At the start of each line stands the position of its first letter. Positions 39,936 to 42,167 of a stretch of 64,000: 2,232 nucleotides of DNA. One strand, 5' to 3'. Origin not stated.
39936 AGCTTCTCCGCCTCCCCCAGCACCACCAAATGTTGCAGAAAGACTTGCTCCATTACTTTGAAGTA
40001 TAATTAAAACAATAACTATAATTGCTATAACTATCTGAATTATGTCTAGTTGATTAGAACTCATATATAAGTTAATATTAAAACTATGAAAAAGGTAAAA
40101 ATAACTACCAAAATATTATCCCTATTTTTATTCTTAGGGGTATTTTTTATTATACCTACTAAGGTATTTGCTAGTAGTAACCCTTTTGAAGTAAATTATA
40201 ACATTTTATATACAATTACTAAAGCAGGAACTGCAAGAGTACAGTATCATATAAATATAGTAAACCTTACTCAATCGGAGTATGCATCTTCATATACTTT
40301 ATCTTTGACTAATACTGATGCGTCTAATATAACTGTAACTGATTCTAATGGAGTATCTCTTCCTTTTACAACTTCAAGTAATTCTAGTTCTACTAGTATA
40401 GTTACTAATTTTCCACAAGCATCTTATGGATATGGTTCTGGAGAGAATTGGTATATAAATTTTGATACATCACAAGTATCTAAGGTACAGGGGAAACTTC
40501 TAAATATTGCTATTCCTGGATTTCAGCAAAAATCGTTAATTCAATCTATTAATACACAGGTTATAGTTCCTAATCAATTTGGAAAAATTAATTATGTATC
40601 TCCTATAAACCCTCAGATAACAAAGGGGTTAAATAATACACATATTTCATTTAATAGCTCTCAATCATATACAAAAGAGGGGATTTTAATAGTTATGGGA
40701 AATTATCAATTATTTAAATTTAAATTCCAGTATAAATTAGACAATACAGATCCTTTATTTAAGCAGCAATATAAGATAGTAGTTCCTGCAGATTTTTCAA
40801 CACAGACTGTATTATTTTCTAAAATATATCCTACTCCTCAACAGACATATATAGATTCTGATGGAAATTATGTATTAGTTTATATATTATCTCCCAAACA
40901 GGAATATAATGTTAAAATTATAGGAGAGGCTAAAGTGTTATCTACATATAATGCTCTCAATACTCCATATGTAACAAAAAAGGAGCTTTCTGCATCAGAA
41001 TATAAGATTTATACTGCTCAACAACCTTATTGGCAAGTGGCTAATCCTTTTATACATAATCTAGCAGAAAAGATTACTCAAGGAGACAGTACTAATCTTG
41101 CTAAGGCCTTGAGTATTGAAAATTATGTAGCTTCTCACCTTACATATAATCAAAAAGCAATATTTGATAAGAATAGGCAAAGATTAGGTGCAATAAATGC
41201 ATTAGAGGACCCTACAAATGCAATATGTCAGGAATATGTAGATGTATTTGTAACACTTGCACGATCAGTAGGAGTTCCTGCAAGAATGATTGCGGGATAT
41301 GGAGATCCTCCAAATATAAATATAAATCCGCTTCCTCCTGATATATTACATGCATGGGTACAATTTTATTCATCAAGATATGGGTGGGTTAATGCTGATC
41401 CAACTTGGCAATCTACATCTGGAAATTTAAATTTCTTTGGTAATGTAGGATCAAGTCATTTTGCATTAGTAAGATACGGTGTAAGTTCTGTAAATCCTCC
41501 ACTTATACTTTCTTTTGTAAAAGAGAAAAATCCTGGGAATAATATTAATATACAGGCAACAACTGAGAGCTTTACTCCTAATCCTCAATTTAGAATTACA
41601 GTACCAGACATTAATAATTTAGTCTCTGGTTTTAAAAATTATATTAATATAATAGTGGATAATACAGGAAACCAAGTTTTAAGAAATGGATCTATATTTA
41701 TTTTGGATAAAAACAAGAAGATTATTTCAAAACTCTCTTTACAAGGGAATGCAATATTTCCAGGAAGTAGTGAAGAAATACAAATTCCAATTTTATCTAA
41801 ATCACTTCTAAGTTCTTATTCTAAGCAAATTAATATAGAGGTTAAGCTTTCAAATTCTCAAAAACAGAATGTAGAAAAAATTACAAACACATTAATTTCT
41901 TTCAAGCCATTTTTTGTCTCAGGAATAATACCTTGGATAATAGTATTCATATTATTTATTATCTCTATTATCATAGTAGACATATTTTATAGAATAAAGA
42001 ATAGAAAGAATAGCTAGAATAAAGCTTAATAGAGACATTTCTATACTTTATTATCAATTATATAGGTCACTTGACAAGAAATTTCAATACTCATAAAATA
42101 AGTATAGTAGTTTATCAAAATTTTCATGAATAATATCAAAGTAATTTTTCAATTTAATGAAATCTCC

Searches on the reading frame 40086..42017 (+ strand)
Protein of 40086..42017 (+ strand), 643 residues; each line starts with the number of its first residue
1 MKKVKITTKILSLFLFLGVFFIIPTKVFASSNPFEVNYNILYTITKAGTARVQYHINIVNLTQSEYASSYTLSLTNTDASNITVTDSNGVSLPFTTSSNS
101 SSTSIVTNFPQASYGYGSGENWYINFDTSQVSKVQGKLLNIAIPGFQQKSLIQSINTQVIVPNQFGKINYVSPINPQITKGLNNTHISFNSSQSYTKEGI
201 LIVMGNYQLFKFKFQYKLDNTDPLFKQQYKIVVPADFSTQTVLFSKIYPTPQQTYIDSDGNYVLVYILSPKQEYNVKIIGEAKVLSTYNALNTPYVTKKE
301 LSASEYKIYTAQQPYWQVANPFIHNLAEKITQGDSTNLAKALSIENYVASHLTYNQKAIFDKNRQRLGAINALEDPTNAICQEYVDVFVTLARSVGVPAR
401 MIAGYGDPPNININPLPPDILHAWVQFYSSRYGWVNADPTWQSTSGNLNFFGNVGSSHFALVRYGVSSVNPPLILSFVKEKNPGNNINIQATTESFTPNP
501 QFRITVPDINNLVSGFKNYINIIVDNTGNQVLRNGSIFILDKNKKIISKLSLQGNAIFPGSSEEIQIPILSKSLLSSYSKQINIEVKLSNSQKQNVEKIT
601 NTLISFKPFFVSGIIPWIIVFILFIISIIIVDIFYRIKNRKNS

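Call 24: list_cluster_members(proteins=[P0001, P0003, P0005, P0002, window:40086-42017:+, window:42126-44732:+, window:60722-62296:-])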
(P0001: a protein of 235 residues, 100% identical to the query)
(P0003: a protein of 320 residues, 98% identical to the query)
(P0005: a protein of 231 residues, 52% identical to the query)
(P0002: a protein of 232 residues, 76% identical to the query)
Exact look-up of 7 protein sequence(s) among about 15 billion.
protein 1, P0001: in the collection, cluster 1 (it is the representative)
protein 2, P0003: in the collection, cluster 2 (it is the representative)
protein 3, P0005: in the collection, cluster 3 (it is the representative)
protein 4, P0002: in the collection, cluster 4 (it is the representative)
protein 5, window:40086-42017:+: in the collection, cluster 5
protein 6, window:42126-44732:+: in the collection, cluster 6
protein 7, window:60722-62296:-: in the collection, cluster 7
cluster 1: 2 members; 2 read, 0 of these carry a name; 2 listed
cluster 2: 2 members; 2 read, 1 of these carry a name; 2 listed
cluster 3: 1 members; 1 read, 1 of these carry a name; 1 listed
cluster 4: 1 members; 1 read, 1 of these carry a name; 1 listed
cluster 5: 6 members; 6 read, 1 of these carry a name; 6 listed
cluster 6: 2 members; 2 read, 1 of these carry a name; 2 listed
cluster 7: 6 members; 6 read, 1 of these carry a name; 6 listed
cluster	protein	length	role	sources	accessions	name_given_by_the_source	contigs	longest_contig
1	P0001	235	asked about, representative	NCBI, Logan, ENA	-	-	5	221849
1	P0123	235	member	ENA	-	-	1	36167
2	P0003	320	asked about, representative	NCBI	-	-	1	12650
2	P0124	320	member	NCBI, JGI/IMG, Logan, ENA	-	glutathione synthase/RimK-type ligase-like ATP-grasp enzyme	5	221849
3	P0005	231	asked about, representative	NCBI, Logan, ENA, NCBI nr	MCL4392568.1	hypothetical protein M1145_00270 [Patescibacteria group bacterium] | hypothetical protein [Patescibacteria group bacterium]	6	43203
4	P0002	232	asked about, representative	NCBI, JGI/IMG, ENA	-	hypoxanthine phosphoribosyltransferase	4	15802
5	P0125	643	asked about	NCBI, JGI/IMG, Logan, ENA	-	hypothetical protein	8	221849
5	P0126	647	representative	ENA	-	-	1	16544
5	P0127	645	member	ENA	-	-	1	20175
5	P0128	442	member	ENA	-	-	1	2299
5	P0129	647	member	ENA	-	-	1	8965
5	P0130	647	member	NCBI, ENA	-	-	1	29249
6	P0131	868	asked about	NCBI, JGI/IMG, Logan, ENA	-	pyruvate,water dikinase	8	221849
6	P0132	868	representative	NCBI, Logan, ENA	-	-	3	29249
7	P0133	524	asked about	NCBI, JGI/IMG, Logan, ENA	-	EmrB/QacA subfamily drug resistance transporter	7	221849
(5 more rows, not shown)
